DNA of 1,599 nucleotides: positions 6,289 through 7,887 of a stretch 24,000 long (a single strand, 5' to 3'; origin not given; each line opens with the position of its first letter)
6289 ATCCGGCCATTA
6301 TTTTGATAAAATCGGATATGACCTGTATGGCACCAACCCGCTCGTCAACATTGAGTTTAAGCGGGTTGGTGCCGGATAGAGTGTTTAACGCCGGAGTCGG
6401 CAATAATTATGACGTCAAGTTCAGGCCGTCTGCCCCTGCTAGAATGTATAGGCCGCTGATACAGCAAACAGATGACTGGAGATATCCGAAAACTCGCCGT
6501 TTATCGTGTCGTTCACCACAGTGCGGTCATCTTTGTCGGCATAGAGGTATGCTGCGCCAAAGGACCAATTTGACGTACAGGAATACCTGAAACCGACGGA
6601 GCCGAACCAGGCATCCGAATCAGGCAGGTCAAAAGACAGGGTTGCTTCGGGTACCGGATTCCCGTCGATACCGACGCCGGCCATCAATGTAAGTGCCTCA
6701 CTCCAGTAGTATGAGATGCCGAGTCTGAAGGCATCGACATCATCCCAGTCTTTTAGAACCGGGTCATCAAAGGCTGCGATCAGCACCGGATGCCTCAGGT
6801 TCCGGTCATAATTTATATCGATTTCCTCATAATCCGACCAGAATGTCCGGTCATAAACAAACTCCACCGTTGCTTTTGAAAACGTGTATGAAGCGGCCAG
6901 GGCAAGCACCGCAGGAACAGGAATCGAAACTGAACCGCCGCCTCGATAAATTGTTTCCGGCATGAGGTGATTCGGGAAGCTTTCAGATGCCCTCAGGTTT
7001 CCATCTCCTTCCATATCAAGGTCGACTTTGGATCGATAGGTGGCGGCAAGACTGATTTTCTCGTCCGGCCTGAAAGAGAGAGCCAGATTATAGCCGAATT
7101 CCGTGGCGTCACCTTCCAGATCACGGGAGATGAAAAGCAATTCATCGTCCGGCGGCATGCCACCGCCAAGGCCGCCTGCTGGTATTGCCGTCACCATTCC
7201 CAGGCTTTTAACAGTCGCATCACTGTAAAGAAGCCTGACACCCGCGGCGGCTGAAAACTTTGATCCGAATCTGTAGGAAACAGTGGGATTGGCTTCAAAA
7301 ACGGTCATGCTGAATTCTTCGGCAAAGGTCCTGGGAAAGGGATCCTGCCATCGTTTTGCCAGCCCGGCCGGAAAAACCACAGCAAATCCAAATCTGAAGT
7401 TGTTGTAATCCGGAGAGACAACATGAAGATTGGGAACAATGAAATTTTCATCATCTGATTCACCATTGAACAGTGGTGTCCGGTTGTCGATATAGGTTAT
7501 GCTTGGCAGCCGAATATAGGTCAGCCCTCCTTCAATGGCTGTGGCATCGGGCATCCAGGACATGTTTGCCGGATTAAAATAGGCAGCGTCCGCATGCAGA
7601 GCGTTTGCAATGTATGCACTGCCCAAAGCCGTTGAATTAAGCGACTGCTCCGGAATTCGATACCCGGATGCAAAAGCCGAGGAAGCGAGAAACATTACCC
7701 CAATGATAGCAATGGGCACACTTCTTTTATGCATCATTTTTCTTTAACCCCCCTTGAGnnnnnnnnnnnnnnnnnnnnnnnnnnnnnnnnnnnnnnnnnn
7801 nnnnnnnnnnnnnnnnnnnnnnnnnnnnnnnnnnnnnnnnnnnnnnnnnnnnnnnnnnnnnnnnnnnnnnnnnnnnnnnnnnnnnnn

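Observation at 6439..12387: Tightly packed three-gene module: tandem PilZ-like protein -> V4R-like/GAF hybrid histidine kinase -> FadL/TodX porin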

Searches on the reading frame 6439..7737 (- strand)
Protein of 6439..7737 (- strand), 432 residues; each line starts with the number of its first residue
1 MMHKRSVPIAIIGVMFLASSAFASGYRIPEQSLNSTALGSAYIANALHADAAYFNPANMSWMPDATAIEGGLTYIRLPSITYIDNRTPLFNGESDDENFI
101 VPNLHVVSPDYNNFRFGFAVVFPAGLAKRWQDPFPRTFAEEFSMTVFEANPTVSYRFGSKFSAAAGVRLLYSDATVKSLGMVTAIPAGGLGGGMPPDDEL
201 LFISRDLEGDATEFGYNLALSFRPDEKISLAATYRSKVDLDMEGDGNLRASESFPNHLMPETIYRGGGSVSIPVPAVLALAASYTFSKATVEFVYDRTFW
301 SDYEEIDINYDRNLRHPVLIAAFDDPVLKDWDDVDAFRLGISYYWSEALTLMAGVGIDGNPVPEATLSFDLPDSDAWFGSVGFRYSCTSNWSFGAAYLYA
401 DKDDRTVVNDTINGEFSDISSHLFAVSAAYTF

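Call 5: search_protein_families(library=pfam, proteins=[window:6439-7737:-], max_evalue=0.1)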
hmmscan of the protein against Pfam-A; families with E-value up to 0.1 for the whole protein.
window:6439-7737:- (432 aa): 4 families
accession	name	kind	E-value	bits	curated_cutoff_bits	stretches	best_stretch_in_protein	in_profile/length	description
PF03349.22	Toluene_X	-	1.7e-51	175.4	29.7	1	15-432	2-421/421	Outer membrane protein transport protein (OMPP1/FadL/TodX)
PF13505.12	OMP_b-brl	-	8.7e-10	39.5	28.7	1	337-432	89-175/175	Outer membrane protein beta-barrel domain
PF11854.14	MtrB_PioB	-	0.00017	20.7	23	0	377-420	280-323/635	Putative outer membrane beta-barrel porin, MtrB/PioB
PF10677.15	DUF2490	-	0.0035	17.5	29.8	0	373-404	33-64/186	Protein of unknown function (DUF2490)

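Call 7: search_protein_families(library=ncbifam, proteins=[window:6439-7737:-], max_evalue=1)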
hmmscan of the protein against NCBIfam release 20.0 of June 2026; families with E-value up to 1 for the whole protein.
window:6439-7737:- (432 aa): 4 families
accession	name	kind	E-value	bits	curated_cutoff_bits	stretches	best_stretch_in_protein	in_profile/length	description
NF007988.0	PRK10716.1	equivalog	3.6e-30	105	585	1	12-432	14-435/435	long-chain fatty acid transporter FadL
NF053685.1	BamG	equivalog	0.0022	17.1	250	1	210-307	188-287/397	BamG family beta-barrel-assembly machinery protein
NF033709.1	PorV_fam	subfamily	0.0065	16.1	90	1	35-68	15-48/326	PorV/PorQ family protein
NF050080.1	pilus_FilD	exception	0.084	11.1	970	0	215-397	287-455/549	putative pilus system OmpP1/FadL family transporter FilD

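Call 65: search_protein_families(library=padloc, proteins=[window:6439-7737:-], max_evalue=0.001)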
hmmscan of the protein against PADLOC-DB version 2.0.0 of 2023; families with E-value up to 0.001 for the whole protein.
window:6439-7737:- (432 aa): 0 families
